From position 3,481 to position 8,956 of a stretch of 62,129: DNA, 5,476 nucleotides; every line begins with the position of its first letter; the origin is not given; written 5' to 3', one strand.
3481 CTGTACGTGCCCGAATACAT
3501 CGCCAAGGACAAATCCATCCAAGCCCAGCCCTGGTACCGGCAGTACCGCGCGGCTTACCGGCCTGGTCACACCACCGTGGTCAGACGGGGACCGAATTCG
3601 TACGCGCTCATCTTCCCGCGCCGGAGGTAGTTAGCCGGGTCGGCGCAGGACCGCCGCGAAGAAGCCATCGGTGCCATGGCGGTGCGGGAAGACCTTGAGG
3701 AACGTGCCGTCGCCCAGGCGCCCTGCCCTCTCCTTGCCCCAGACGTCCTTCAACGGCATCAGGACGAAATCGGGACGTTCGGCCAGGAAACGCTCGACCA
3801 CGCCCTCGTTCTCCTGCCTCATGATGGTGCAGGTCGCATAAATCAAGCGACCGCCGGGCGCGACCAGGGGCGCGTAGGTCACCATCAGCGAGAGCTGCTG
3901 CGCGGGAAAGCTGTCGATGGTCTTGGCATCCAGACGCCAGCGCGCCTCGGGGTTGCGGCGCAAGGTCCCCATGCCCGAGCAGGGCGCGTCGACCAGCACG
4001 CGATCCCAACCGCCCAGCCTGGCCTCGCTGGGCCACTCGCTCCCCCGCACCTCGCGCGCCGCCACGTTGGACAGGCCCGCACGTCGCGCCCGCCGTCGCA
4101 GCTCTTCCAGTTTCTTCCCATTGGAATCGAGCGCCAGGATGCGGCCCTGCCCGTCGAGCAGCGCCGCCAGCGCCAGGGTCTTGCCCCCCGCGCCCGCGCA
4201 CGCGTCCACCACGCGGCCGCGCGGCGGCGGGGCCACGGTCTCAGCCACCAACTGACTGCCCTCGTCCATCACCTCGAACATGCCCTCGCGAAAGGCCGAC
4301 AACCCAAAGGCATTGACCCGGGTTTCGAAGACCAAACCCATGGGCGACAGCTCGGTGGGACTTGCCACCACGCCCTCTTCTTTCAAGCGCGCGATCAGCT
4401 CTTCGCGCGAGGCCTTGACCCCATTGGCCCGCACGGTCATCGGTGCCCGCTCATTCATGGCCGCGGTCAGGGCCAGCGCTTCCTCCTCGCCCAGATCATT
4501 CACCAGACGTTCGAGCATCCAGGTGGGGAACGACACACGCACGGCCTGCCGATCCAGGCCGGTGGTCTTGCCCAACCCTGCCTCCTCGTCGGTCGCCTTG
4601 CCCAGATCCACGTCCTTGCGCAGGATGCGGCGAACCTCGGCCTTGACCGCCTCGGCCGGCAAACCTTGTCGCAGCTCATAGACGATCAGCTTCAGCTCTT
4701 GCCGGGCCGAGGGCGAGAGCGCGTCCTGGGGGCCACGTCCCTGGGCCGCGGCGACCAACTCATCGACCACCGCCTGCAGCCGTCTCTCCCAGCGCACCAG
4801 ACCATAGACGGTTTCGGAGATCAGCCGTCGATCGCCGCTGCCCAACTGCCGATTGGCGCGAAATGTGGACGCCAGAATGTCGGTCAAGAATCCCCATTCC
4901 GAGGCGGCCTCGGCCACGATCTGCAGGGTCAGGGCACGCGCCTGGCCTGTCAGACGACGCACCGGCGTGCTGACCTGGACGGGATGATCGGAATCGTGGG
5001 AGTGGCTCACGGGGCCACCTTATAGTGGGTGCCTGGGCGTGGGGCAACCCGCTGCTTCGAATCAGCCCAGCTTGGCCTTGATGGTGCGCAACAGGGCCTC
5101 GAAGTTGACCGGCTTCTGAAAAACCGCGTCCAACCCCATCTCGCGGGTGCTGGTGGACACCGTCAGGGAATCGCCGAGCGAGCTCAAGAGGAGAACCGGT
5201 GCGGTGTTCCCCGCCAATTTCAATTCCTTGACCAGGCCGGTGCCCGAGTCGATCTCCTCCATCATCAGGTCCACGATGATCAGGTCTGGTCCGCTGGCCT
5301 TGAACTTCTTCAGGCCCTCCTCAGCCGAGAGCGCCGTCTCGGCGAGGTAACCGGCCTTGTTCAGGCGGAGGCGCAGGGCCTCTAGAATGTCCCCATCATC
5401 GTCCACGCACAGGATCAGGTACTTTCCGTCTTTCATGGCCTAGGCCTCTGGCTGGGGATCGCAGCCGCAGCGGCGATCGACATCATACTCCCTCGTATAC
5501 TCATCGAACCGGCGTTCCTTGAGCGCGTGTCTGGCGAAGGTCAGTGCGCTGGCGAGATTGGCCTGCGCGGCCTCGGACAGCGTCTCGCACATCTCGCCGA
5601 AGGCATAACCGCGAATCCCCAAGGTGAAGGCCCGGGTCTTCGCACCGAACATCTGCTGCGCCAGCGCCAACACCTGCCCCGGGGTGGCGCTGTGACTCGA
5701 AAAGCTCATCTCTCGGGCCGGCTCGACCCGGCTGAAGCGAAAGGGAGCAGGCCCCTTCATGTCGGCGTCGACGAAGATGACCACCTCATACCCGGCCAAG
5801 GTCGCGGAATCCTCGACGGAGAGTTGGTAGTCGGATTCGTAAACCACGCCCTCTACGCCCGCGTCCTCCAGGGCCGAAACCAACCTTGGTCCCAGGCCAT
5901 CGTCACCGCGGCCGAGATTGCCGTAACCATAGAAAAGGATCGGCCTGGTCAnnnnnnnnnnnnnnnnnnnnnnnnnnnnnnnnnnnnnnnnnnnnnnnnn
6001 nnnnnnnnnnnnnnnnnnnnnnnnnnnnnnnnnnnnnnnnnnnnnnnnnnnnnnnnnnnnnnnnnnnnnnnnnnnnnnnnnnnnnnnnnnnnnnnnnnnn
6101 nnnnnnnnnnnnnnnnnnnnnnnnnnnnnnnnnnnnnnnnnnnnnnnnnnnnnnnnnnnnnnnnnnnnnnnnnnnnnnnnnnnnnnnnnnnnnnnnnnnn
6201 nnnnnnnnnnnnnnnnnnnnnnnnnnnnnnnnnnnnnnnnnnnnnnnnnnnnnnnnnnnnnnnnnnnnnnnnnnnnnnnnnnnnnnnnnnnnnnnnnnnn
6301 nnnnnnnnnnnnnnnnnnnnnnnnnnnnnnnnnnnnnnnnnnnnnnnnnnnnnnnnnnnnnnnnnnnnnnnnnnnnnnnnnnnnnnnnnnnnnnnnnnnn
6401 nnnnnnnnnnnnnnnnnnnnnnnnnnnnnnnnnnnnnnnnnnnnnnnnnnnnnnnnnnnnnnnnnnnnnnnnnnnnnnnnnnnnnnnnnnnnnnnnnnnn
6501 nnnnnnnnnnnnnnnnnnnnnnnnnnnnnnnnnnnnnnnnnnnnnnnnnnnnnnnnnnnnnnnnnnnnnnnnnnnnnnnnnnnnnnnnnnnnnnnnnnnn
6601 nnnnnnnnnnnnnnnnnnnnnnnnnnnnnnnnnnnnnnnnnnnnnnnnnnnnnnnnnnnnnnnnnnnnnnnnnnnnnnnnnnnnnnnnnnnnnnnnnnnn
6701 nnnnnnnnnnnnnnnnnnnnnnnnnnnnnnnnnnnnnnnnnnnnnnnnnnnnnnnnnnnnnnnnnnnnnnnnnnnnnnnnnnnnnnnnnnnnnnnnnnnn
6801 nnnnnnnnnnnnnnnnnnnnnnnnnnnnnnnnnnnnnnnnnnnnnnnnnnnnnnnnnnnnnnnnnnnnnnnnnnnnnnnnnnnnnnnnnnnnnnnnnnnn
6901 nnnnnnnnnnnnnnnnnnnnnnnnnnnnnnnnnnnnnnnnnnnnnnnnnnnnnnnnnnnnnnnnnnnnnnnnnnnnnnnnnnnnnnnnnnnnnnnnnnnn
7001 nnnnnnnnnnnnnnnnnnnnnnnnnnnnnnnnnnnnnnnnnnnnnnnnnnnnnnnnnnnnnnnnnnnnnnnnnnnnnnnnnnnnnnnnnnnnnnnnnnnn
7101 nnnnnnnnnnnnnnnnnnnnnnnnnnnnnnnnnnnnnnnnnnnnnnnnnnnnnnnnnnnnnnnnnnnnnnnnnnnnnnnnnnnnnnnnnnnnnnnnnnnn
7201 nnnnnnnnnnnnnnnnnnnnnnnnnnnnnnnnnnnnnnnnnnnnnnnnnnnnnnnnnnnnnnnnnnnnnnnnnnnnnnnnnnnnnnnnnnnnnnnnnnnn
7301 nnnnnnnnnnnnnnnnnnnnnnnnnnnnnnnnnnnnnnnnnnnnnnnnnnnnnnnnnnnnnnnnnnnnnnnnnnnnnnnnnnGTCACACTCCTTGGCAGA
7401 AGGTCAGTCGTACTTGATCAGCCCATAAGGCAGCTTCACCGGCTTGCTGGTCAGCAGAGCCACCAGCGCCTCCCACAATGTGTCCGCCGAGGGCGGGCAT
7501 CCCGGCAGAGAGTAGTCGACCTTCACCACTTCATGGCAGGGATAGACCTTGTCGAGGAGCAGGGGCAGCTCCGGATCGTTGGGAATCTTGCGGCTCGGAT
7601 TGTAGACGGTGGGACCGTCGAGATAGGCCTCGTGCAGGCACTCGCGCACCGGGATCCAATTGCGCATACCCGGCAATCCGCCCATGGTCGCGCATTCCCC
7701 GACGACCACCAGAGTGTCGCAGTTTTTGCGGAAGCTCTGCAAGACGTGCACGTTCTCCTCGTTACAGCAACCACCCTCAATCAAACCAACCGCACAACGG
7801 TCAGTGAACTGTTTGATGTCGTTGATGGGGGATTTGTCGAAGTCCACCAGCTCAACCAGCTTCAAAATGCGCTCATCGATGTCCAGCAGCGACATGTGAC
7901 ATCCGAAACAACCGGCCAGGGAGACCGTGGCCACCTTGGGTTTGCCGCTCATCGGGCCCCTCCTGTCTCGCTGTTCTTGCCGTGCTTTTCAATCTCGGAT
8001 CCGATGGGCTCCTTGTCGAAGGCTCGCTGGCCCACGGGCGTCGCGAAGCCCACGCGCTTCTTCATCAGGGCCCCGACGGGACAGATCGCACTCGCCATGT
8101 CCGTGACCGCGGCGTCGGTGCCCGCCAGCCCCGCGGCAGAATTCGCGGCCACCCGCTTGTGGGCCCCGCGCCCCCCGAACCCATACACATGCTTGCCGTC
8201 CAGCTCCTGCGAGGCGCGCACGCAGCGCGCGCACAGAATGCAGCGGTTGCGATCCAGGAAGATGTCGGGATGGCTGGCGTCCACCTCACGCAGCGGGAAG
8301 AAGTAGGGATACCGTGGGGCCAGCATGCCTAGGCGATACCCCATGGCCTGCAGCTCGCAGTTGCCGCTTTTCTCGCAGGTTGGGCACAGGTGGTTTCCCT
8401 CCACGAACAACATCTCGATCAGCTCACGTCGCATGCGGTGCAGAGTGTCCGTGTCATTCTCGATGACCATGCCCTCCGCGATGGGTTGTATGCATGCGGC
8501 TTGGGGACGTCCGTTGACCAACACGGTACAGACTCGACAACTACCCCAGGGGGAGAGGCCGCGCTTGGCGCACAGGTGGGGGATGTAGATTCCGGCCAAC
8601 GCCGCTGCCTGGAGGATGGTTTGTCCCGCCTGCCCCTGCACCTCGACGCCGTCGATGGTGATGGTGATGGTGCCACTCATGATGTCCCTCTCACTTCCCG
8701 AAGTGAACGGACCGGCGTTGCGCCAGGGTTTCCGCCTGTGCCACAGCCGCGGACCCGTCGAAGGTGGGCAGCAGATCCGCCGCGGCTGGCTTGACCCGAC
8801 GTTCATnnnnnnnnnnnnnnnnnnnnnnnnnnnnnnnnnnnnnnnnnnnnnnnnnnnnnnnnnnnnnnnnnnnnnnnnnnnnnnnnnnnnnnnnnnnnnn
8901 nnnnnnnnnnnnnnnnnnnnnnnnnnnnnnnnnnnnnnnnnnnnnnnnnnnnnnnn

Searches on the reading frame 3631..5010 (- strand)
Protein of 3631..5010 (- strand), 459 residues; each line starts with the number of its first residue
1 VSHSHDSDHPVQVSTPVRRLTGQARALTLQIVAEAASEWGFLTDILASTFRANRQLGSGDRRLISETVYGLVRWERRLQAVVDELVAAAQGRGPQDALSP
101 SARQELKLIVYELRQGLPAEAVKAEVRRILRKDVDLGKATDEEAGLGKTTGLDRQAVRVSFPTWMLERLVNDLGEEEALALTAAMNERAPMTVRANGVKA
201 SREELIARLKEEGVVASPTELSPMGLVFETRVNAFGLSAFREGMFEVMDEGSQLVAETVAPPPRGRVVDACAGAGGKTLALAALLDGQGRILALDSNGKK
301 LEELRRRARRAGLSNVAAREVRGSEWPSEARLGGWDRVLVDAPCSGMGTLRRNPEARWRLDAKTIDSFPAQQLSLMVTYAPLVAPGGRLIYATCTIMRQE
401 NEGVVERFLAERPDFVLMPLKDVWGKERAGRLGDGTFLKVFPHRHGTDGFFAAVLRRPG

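Call 10: search_protein_families(library=pfam, proteins=[window:3631-5010:-], max_evalue=0.01)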
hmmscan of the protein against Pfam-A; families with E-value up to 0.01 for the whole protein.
window:3631-5010:- (459 aa): 7 families
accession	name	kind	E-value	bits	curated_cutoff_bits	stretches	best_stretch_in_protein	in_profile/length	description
PF01189.24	Methyltr_RsmB-F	-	5.1e-45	154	27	1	258-456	3-199/199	16S rRNA methyltransferase RsmB/F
PF22458.1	RsmF-B_ferredox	-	1.8e-17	63.7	27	1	161-233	1-72/74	Methyltr_RsmF/B-like, ferredoxin-like domain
PF13649.12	Methyltransf_25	-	7.3e-05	23.8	27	1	267-329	1-61/97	Methyltransferase domain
PF13847.12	Methyltransf_31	-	0.00012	22.3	27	1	266-395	6-113/145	Methyltransferase domain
PF01209.24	Ubie_methyltran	-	0.002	17.9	20.1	1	259-326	43-110/233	ubiE/COQ5 methyltransferase family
PF05175.20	MTS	-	0.0036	17.4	23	1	247-319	15-86/170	Methyltransferase small domain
PF01029.23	NusB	-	0.0071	17.2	23.1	0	23-113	2-93/133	NusB family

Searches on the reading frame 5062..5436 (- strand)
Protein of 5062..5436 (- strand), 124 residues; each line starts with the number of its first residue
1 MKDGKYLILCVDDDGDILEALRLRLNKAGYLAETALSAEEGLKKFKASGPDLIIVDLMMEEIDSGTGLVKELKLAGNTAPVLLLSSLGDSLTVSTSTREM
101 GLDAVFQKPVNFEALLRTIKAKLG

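Call 10: search_protein_families(library=pfam, proteins=[window:5062-5436:-], max_evalue=0.01)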
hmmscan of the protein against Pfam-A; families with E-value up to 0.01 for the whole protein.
window:5062-5436:- (124 aa): 1 family
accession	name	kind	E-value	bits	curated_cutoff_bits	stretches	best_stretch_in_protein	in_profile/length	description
PF00072.30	Response_reg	-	1.1e-17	64.7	30.2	1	8-119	1-110/111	Response regulator receiver domain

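Call 41: find_encoding_contigs(protein=window:5062-5436:-, flank=10000, max_places=4)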
Protein window:5062-5436:- (124 aa): 1 contig read that carries it; 1 place shown.
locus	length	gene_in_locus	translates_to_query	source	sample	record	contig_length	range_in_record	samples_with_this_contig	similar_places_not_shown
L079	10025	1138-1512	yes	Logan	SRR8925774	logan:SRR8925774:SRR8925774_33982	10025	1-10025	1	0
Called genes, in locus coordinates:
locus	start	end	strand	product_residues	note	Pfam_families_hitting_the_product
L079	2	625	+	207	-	?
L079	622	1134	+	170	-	-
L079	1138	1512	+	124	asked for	PF00072:Response_reg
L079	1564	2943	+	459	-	PF22458:RsmF-B_ferredox, PF01189:Methyltr_RsmB-F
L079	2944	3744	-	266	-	-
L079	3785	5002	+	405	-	PF03942:DTW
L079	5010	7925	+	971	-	PF04738:Lant_dehydr_N, PF14028:Lant_dehydr_C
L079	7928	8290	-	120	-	PF00085:Thioredoxin, PF14595:Thioredoxin_9 (weak)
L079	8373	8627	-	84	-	-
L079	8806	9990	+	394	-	PF23459:S1_RRP5 (faint), PF00575:S1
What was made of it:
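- Tried and rejected: The response-regulator gene worked instead (call 41).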

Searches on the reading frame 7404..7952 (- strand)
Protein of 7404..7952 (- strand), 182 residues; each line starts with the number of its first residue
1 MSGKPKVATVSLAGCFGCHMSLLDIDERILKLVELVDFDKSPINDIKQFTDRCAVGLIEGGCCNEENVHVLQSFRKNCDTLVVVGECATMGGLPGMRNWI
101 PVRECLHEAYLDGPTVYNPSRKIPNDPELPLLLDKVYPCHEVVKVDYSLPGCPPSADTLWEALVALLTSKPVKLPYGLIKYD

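Call 10: search_protein_families(library=pfam, proteins=[window:7404-7952:-], max_evalue=0.01)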
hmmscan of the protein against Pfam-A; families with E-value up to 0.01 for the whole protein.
window:7404-7952:- (182 aa): 1 family
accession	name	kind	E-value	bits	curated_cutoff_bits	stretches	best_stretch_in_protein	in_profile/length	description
PF01058.29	Oxidored_q6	-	2.3e-26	92.5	27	1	15-166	1-128/128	NADH ubiquinone oxidoreductase, 20 Kd subunit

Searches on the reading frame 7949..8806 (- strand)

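Call 10: search_protein_families(library=pfam, proteins=[window:7949-8806:-], max_evalue=0.01)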
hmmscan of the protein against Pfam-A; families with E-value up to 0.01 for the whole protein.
window:7949-8806:- (285 aa): 6 families
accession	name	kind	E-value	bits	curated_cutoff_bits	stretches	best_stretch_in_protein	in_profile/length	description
PF13510.11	Fer2_4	-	3.3e-21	75.6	22.8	1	46-119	3-81/82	2Fe-2S iron-sulfur cluster binding domain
PF10588.14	NADH-G_4Fe-4S_3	-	7.5e-14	51.4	27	1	126-162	1-37/40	NADH-ubiquinone oxidoreductase-G iron-sulfur binding region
PF22117.2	Fer4_Nqo3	-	4.9e-11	43.1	27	1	181-247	3-66/67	NADH-quinone oxidoreductase subunit 3, ferredoxin-like domain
PF00111.32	Fer2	-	2.4e-07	31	21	1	51-102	3-53/77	2Fe-2S iron-sulfur cluster binding domain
PF13459.11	Fer4_15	-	3.5e-06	28.1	22.4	1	182-247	1-64/66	4Fe-4S single cluster domain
PF00037.32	Fer4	-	0.0041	17.3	21.1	0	184-198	3-17/24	4Fe-4S binding domain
